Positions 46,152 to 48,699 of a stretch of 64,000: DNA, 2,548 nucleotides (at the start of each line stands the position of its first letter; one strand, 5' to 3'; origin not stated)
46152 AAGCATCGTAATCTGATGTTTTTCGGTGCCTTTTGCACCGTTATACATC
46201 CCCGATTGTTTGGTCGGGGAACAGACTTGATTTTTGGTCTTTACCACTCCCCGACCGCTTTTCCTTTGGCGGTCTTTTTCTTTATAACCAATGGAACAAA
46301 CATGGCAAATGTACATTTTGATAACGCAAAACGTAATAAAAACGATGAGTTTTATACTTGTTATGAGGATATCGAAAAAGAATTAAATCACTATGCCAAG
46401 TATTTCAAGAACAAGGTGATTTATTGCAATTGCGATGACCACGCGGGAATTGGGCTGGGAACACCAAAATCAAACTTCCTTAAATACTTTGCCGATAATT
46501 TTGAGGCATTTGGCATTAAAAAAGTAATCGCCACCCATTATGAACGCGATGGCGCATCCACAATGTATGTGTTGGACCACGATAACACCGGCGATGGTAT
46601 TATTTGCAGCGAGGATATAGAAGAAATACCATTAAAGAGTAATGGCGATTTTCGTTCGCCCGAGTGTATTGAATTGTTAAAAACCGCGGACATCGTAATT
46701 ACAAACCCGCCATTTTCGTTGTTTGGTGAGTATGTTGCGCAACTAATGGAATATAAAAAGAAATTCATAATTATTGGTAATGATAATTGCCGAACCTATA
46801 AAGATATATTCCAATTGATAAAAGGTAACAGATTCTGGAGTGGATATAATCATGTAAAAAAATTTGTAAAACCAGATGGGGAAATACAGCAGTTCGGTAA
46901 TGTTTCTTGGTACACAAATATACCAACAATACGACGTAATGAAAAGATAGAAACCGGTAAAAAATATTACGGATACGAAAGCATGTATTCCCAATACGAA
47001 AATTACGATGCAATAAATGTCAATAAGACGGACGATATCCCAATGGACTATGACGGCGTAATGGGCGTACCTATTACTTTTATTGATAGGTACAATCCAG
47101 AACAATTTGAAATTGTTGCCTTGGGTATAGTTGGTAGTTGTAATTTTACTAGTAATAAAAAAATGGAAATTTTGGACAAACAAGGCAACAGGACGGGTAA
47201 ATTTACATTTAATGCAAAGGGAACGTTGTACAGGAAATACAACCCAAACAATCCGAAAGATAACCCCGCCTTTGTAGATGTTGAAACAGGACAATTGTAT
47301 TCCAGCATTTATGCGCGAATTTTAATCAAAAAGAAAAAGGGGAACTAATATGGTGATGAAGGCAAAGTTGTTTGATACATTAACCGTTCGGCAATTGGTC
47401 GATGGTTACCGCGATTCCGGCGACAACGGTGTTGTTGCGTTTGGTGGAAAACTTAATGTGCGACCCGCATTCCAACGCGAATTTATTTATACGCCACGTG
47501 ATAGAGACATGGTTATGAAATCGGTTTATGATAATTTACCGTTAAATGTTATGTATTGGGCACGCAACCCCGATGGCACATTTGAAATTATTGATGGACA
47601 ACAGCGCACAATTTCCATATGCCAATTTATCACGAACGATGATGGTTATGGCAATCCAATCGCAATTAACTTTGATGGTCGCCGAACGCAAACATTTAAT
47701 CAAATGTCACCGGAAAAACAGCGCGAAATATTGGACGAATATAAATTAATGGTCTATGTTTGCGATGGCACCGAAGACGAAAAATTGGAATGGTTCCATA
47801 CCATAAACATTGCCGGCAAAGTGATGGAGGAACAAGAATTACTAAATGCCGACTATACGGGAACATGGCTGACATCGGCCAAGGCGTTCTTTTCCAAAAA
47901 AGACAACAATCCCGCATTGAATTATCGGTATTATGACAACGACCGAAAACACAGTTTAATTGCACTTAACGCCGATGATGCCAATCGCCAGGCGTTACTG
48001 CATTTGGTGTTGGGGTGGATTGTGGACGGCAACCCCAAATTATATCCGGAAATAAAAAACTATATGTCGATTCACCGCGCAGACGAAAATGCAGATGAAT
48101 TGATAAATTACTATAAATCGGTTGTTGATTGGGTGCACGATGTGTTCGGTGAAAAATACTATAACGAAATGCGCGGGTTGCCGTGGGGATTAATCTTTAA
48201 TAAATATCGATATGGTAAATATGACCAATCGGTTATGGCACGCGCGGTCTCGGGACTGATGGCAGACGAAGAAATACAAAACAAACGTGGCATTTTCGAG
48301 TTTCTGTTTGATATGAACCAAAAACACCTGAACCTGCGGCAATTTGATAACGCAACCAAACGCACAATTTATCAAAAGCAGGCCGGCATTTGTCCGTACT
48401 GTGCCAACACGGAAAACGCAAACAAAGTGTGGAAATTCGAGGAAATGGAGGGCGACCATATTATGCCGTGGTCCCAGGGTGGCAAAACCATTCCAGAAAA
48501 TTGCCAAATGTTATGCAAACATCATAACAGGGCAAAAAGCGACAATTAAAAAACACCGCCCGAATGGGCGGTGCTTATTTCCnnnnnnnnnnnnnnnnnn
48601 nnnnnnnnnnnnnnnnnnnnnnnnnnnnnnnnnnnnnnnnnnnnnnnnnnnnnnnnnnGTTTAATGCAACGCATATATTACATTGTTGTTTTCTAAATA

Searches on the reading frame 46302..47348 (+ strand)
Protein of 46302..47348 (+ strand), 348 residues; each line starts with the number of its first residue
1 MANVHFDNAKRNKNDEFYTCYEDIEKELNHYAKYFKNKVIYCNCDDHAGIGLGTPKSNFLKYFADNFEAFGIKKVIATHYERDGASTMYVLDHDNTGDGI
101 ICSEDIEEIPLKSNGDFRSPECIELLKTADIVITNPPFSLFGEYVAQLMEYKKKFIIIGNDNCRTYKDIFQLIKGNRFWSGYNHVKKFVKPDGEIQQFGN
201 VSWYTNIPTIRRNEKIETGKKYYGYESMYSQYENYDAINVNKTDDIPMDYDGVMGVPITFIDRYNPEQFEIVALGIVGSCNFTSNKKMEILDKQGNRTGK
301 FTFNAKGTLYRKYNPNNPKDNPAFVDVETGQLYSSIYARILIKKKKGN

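Call 13: search_protein_families(library=pfam, proteins=[window:46302-47348:+], max_evalue=0.01)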
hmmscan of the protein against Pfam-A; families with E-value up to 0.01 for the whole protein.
window:46302-47348:+ (348 aa): 1 family
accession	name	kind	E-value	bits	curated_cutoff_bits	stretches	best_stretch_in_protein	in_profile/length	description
PF13651.11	EcoRI_methylase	-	8.8e-101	338.1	26.4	1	6-345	2-345/345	Adenine-specific methyltransferase EcoRI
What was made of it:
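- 46302..47348 (+): EcoRI-family N6-adenine methyltransferase, true start ATG 46302. First gene of the operon that follows the leader. Pfam PF13651, E = 9e-101 (call 13).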

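Call 16: find_encoding_contigs(protein=window:46302-47348:+, flank=10000, max_places=10)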
Protein window:46302-47348:+ (348 aa): no gene with exactly this product is on record in the collection.

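Call 27: find_homologous_proteins(query=window:46302-47348:+, max_evalue=1e-20)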
Query window:46302-47348:+ (348 aa): 8000 proteins with E <= 1e-20 among 8000 candidates; the best 120 are listed.
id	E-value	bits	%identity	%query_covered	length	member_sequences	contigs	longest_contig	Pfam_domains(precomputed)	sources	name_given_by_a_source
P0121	8.9e-239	810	100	100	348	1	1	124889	PF13651.12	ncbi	-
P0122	2.7e-168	578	73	100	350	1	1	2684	PF13651.12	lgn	-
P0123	3.0e-163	561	71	99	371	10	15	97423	PF13651.12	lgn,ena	-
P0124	1.2e-159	549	69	99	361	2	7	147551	PF13651.12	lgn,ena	-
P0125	1.8e-158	545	67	100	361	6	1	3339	PF13651.12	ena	-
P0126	1.1e-156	540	84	79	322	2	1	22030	PF13651.12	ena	-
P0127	1.9e-156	539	84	79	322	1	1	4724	PF13651.12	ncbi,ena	-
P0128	2.8e-154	532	69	100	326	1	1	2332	PF13651.12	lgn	-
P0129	4.3e-153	528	67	100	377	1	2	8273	PF13651.12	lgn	-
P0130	8.7e-150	517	68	100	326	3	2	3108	PF13651.12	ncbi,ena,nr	ncbi:MAG: modification methylase [Alphaproteobacteria bacterium]|nr:modification methylase [Alphapro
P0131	5.2e-146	504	78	78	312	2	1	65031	PF13651.12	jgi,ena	-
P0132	9.3e-145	500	78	78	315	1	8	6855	PF13651.12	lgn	-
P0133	5.0e-144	498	66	99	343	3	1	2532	PF13651.12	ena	-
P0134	1.1e-142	493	66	100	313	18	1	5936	PF13651.12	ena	-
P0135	4.0e-142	492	76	79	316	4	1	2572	PF13651.12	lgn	-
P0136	5.7e-141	488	77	78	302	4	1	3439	PF13651.12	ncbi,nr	ncbi:MAG: hypothetical protein IJY77_02000 [Alphaproteobacteria bacterium]|nr:hypothetical protein [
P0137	1.6e-140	486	65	99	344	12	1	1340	PF13651.12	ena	-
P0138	2.9e-140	485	63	99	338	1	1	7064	PF13651.12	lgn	-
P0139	7.7e-140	484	75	78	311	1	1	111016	PF13651.12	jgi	jgi:hypothetical protein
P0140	8.4e-140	484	72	83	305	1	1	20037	PF13651.12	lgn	-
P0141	9.0e-140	484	72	83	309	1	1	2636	PF13651.12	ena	-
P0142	2.3e-139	483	76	78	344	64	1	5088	PF13651.12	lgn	-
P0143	8.6e-139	481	77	78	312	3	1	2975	PF13651.12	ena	-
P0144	1.2e-138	480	72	83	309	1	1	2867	PF13651.12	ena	-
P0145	2.5e-138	479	64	99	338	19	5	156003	PF13651.12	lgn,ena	-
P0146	2.9e-138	479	75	79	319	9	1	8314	PF13651.12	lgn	-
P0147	4.2e-138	478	64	98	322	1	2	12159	PF13651.12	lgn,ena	-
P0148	4.4e-138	478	74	80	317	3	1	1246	PF13651.12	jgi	-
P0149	4.8e-138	478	75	78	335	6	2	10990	PF13651.12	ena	-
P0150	6.9e-138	478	74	78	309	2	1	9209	PF13651.12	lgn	-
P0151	2.7e-137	476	77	75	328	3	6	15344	PF13651.12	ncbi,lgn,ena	-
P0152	3.0e-137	476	72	84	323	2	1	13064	PF13651.12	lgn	-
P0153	2.3e-136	473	64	98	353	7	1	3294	PF13651.12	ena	-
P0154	1.7e-135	470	67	90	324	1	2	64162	PF13651.12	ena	-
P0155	1.8e-135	470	63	98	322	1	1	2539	PF13651.12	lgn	-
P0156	4.0e-135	469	73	78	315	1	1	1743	PF13651.12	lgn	-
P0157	9.5e-135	467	64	99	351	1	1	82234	PF13651.12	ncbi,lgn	-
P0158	1.6e-134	467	67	87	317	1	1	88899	PF13651.12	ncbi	-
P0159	4.6e-134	465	62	99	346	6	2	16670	PF13651.12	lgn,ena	-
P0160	2.2e-133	463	73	78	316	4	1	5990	PF13651.12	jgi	jgi:hypothetical protein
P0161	4.0e-133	462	62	98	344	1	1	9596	PF13651.12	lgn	-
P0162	6.7e-133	461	73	78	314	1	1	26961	PF13651.12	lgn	-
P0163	9.8e-133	461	72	79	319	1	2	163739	PF13651.12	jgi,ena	-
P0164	2.1e-132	460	61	99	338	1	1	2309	PF13651.12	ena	-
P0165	1.3e-131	457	-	-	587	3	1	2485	PF13651.12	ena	-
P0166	2.5e-131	456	70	78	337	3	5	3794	PF13651.12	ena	-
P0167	2.9e-131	456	63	99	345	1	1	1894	PF13651.12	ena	-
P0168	1.3e-130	454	61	100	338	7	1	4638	PF13651.12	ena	-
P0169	1.5e-130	454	62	99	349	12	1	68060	PF13651.12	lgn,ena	-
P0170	3.4e-130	452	74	76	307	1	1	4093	PF13651.12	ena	-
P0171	3.6e-129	449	60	99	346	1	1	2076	PF13651.12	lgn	-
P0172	1.0e-128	448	69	78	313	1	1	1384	PF13651.12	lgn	-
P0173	4.5e-128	445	73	73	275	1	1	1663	PF13651.12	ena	-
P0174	7.8e-128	445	71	77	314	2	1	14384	PF13651.12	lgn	-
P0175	1.9e-127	443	69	79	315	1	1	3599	PF13651.12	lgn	-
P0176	8.0e-127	441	67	82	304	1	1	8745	PF13651.12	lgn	-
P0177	1.7e-126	440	59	99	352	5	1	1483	PF13651.12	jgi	jgi:hypothetical protein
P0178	3.1e-126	439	60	99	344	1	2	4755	PF13651.12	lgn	-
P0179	1.9e-125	437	-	-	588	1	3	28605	PF13651.12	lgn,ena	-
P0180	1.2e-124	434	69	78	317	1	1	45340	PF13651.12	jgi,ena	-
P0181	1.8e-124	434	65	83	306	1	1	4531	PF13651.12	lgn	-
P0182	3.4e-124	433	69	79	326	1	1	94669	PF13651.12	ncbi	-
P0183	8.4e-124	431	70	78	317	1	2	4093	PF13651.12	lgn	-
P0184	2.1e-123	430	58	98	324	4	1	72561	PF13651.12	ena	-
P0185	2.3e-123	430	67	83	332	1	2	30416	PF13651.12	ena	-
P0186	5.4e-123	429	70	78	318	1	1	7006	PF13651.12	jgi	jgi:hypothetical protein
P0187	5.9e-123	429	70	78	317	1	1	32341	PF13651.12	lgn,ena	-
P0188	1.1e-122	428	57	78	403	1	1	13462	PF13651.12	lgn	-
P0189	1.1e-122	428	58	100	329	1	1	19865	PF13651.12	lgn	-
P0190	1.2e-122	428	68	79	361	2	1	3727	PF13651.12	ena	-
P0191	3.0e-122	426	70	78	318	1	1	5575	PF13651.12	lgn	-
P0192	3.5e-122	426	70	78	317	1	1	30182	PF13651.12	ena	-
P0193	4.4e-122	426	57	99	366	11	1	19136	PF13651.12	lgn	-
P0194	7.6e-122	425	69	78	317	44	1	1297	PF13651.12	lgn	-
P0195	1.0e-121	425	70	78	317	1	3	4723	PF13651.12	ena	-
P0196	1.4e-121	424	70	78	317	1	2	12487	PF13651.12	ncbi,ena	-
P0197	1.5e-121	424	58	99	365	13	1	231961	PF13651.12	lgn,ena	-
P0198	1.8e-121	424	69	78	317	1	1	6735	PF13651.12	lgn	-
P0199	2.6e-121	423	68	79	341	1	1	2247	PF13651.12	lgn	-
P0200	4.1e-121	423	69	78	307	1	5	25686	PF13651.12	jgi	jgi:flagellar assembly factor FliW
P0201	5.1e-121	422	59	99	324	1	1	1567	PF13651.12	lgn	-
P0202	5.1e-121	422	57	99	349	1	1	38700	PF13651.12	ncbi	-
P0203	5.9e-121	422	66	78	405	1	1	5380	PF13651.12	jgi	jgi:hypothetical protein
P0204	8.0e-121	422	69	78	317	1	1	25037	PF13651.12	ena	-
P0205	4.2e-120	419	69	78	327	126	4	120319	PF13651.12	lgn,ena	-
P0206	1.1e-119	418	63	81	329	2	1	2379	PF13651.12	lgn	-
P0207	1.4e-119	417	63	82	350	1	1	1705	PF13651.12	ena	-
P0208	4.7e-119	416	69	78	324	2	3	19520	PF13651.12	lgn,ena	-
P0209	4.8e-119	416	68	75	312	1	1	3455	PF13651.12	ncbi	ncbi:MAG: adenine-specific methyltransferase EcoRI family protein, partial [Alphaproteobacteria bact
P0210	5.4e-119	416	69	78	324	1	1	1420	PF13651.12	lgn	-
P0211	5.8e-119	415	59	99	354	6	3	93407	PF13651.12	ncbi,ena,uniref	ncbi:adenine-specific methyltransferase EcoRI family protein [Brachyspira pulli]|uniref:adenine-spec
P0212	5.8e-119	415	57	99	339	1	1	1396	PF13651.12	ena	-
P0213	6.4e-119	415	57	99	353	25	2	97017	PF13651.12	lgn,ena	-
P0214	5.0e-118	412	58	99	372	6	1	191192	PF13651.12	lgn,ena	-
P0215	5.3e-118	412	57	99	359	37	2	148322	PF13651.12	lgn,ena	-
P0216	5.4e-118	412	67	82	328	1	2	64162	PF13651.12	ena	-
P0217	6.3e-118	412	58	99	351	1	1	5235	PF13651.12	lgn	-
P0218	6.9e-118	412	55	99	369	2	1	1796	PF13651.12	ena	-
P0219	1.3e-117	411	55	99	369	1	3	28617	PF13651.12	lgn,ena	-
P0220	3.9e-117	409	58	99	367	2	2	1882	PF13651.12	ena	-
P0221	1.2e-116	408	60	97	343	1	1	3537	PF13651.12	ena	-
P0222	2.4e-116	407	57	99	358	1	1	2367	PF13651.12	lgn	-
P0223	3.2e-116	406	57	99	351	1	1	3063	PF13651.12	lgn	-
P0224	3.3e-116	406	60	97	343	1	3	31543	PF13651.12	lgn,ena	-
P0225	3.4e-116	406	58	100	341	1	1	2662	PF13651.12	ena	-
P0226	7.4e-116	405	56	99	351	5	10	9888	PF13651.12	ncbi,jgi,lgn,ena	-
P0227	8.4e-116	405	64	78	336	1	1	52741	PF13651.12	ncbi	-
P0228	1.8e-115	404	57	97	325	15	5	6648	PF13651.12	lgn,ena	-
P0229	2.1e-115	404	55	99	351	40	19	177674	PF13651.12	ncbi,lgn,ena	-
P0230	2.7e-115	403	56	99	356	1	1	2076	PF13651.12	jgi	-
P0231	2.7e-115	403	55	99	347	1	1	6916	PF13651.12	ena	-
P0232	2.9e-115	403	55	99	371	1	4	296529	PF13651.12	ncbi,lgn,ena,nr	ncbi:MAG: modification methylase [Alphaproteobacteria bacterium]|nr:modification methylase [Alphapro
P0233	3.9e-115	403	56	98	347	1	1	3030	PF13651.12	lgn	-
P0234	4.5e-115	403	56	99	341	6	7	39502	PF13651.12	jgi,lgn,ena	-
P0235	6.5e-115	402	57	99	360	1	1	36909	PF13651.12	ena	-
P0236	7.5e-115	402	67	78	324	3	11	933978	PF13651.12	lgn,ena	-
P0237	1.1e-114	401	56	99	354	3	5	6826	PF13651.12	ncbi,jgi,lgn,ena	-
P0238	1.4e-114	401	57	99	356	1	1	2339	PF13651.12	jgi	jgi:hypothetical protein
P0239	1.5e-114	401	60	85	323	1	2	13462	PF13651.12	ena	-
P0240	2.0e-114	401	55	99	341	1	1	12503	PF13651.12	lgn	-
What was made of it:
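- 46302..47348 (+): P0121 is 100% identical over 348 aa (call 27).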

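Call 28: find_encoding_contigs(protein=P0123, flank=6000, max_places=4)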
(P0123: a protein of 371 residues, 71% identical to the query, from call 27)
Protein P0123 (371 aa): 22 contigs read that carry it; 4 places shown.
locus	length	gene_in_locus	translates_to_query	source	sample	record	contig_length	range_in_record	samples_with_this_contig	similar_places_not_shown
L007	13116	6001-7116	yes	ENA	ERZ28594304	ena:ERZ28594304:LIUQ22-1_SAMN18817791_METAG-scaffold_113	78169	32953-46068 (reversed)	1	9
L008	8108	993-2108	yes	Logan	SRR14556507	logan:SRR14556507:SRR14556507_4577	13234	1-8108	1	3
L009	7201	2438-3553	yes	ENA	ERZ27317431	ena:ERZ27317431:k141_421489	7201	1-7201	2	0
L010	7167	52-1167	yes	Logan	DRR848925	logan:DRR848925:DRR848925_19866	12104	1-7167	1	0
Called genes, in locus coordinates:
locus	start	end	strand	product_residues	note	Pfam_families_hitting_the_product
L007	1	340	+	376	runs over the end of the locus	PF01476:LysM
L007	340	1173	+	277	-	PF04055:Radical_SAM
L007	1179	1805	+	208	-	-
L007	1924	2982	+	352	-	-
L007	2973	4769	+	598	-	-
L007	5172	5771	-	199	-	PF00239:Resolvase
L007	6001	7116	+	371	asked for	PF13651:EcoRI_methylase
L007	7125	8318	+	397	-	PF03235:GmrSD_N, PF01844:HNH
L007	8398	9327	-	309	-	-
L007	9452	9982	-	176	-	PF13091:PLDc_2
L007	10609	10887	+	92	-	-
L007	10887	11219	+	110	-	PF12599:DUF3768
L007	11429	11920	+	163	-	-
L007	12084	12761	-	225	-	-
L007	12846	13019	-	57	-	-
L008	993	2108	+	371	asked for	PF13651:EcoRI_methylase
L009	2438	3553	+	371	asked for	PF13651:EcoRI_methylase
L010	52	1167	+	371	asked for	PF13651:EcoRI_methylase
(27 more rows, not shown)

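Call 29: find_encoding_contigs(protein=P0124, flank=6000, max_places=4)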
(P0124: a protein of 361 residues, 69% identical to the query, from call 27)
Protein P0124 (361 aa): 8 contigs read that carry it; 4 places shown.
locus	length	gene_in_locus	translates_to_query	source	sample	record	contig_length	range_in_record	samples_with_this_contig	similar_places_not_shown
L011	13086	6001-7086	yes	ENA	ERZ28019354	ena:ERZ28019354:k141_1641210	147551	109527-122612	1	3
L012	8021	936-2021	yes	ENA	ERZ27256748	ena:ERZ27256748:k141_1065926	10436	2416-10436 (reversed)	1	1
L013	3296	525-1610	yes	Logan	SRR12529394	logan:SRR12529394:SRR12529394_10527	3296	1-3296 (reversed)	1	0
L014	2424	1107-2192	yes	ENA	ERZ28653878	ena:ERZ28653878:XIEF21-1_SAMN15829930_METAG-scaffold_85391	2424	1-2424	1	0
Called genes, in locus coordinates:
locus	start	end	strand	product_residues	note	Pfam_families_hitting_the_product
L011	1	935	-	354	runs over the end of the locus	PF03462:PCRF, PF00472:RF-1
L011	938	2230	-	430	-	PF13393:tRNA-synt_His, PF00587:tRNA-synt_2b, PF03129:HGTP_anticodon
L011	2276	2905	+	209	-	-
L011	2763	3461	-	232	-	PF01863:YgjP-like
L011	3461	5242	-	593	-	PF00456:Transketolase_N, PF13292:DXP_synthase_N, PF02775:TPP_enzyme_C (weak), PF02779:Transket_pyr, PF22613:Transketolase_C_1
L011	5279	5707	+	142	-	PF00075:RNase_H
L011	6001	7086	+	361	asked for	PF13651:EcoRI_methylase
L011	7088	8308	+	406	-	PF03235:GmrSD_N, PF01844:HNH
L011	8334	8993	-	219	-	PF01728:FtsJ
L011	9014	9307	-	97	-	-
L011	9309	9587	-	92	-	-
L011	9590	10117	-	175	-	PF02978:SRP_SPB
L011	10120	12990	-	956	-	PF00005:ABC_tran (faint), PF02463:SMC_N (faint), PF03193:RsgA_GTPase (faint), PF13555:AAA_29 (faint), PF20703:nSTAND1 (faint), PF17760:UvrA_inter, PF17755:UvrA_DNA-bind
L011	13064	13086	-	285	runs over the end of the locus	PF13413:HTH_25, PF13464:RodZ_C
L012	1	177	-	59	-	?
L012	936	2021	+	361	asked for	PF13651:EcoRI_methylase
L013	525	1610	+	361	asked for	PF13651:EcoRI_methylase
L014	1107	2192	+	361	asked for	PF13651:EcoRI_methylase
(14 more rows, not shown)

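Call 37: find_related_loci(query=A2, collection=genome_contigs, flank=4000)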
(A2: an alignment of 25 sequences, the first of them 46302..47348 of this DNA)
Query A2 (348 aa) in genome_contigs; peptide patterns used: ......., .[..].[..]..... (x = any residue, [..] = any of these).
599 stretches matched a pattern (row limit reached: there are more); 509 encode a relative of the query (tblastn E <= 1e-3); the best 80 are kept; 80 distinct loci.
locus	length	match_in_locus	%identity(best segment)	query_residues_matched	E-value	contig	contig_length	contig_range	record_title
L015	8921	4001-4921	67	1-303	8e-135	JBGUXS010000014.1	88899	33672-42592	MAG: Alphaproteobacteria bacterium isolate ruminal_MAG_496 ruminal_MAG_496_contig_0014, whole genome shotgun sequence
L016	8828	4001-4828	71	1-275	2e-130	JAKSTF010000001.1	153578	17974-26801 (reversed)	MAG: Alphaproteobacteria bacterium isolate Horse_feces300 MAG300_1, whole genome shotgun sequence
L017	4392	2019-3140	54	2-346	3e-120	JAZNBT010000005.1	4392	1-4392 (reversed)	MAG: Alphaproteobacteria bacterium isolate T1900044741_TS20190207.MAGScoT_cleanbin_000004 SGB_2063_k141_1436907, whole g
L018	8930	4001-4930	62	1-280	3e-118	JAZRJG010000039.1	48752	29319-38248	MAG: Candidatus Enterousia sp. isolate T1900045468_YK20190159.MAGScoT_cleanbin_000030 SGB_7220_k141_267947, whole genome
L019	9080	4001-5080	55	1-346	5e-114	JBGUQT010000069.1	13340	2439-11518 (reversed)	MAG: Treponema sp. isolate ruminal_MAG_133 ruminal_MAG_133_contig_0069, whole genome shotgun sequence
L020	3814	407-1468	53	2-339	1e-113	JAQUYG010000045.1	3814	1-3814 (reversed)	MAG: Candidatus Paceibacterota bacterium isolate STD2_231 NODE_113992_length_3814_cov_3.865745_Sandtown_D2, whole genome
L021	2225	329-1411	52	2-345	2e-115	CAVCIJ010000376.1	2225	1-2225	bacterium isolate SRR8978321_cleanbin_000004 genome assembly, contig: Spades_SRR8978321_contig_3896, whole genome shotgu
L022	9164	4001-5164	50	2-346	8e-108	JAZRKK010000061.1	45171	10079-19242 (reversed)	MAG: Acutalibacteraceae bacterium isolate T1900045446_YK20190137.MAGScoT_cleanbin_000021 SGB_7162_k141_2206224, whole ge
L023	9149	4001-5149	50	1-346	5e-105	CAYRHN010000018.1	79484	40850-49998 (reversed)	MAG TPA_asm: uncultured Anaerolineaceae bacterium isolate SRP216815_co1_295 genome assembly, contig: NODE_353_length_794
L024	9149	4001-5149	49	1-346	2e-103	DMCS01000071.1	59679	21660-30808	MAG TPA_asm: Candidatus Mesolinea sp. isolate UBA7927 contig_3094, whole genome shotgun sequence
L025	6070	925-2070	48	1-345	6e-103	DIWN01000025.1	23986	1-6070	MAG TPA_asm: Anaerolineaceae bacterium UBA6105 UBA6105_contig_21497, whole genome shotgun sequence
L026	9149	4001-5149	48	1-348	4e-102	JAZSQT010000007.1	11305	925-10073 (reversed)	MAG: Mucispirillaceae bacterium isolate T1900044541_TS20190007.MAGScoT_cleanbin_000008 SGB_70_k141_1554158, whole genome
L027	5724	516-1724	48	1-345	3e-101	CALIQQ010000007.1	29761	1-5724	MAG TPA_asm: uncultured Candidatus Saccharibacteria bacterium isolate ERR589693_bin.37_CONCOCT_v1.1_MAG genome assembly,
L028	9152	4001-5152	50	1-348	1e-103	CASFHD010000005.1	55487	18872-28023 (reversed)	uncultured Christensenella sp. isolate A30_L1_343343_idba_bin.73 genome assembly, contig: A30_L1_343343_idba_bin.73.fa_s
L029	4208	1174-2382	48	1-345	1e-100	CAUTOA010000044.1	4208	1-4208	MAG TPA_asm: uncultured Candidatus Saccharibacteria bacterium isolate ERR10228866_bin.34_MetaWRAP_v1.3_MAG genome assemb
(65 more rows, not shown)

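Call 95: search_protein_families(library=padloc, proteins=[window:46302-47348:+], max_evalue=0.001)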
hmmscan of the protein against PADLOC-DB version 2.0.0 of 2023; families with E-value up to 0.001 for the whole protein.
window:46302-47348:+ (348 aa): 1 family
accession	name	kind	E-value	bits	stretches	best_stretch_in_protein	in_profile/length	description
PDLC03297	MTase_II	-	2e-91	304.9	1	4-274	8-292/332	Type II methyltransferase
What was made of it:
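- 46302..47348 (+): PADLOC MTase_II (call 95).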

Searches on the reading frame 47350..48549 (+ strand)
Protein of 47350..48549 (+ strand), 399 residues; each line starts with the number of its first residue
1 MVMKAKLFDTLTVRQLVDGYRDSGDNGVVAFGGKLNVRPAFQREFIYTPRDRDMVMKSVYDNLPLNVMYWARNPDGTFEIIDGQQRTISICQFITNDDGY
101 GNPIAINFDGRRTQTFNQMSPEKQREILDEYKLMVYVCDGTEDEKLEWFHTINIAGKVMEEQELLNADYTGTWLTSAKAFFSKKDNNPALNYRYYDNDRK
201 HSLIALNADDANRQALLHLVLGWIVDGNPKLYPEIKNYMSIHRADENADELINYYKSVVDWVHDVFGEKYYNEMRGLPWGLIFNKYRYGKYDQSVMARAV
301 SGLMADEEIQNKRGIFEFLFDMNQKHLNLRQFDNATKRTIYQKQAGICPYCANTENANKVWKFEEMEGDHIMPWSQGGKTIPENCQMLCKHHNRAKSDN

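Call 13: search_protein_families(library=pfam, proteins=[window:47350-48549:+], max_evalue=0.01)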
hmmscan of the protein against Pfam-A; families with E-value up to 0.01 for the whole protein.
window:47350-48549:+ (399 aa): 4 families
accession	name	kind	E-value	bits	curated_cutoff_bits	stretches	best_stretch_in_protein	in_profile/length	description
PF03235.19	GmrSD_N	-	5.6e-17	63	33.2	1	37-169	13-198/199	GmrSD restriction endonuclease, N-terminal domain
PF01844.29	HNH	-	6e-11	42.8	21.4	1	348-398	1-46/47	HNH endonuclease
PF14279.12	HNH_5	-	3.1e-05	24.3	27.5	1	348-396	1-43/56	HNH endonuclease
PF13395.12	HNH_4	-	0.0011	19.4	22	1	348-398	1-50/54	HNH endonuclease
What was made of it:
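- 47350..48549 (+): GmrSD_N (DUF262) + HNH nuclease, the presumed restriction enzyme of the pair. Pfam (call 13).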

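Call 95: search_protein_families(library=padloc, proteins=[window:47350-48549:+], max_evalue=0.001)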
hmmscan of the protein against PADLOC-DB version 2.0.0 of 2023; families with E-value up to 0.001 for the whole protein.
window:47350-48549:+ (399 aa): 5 families
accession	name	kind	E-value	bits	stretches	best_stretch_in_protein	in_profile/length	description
PDLC03418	REase_II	-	8.9e-98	325.8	1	11-398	8-371/372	Type II restriction enzyme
PDLC03877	NsnA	-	7.1e-22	76.2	1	33-200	63-231/385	-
PDLC04027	PD-T4-2_A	-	2.1e-11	41.5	1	33-199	50-225/363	-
PDLC00973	Cas9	-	1.1e-05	22.2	1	311-398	566-657/830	CRISPR subtype II RNA-guided endonuclease Cas9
PDLC01256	Cas9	-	1.6e-05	21.9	1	322-399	488-562/711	"CAS-II-A,CAS-II-B,CAS-II-C; effector__SPE"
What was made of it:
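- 47350..48549 (+): PADLOC REase_II, full-length match, E = 9e-98 (call 95).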
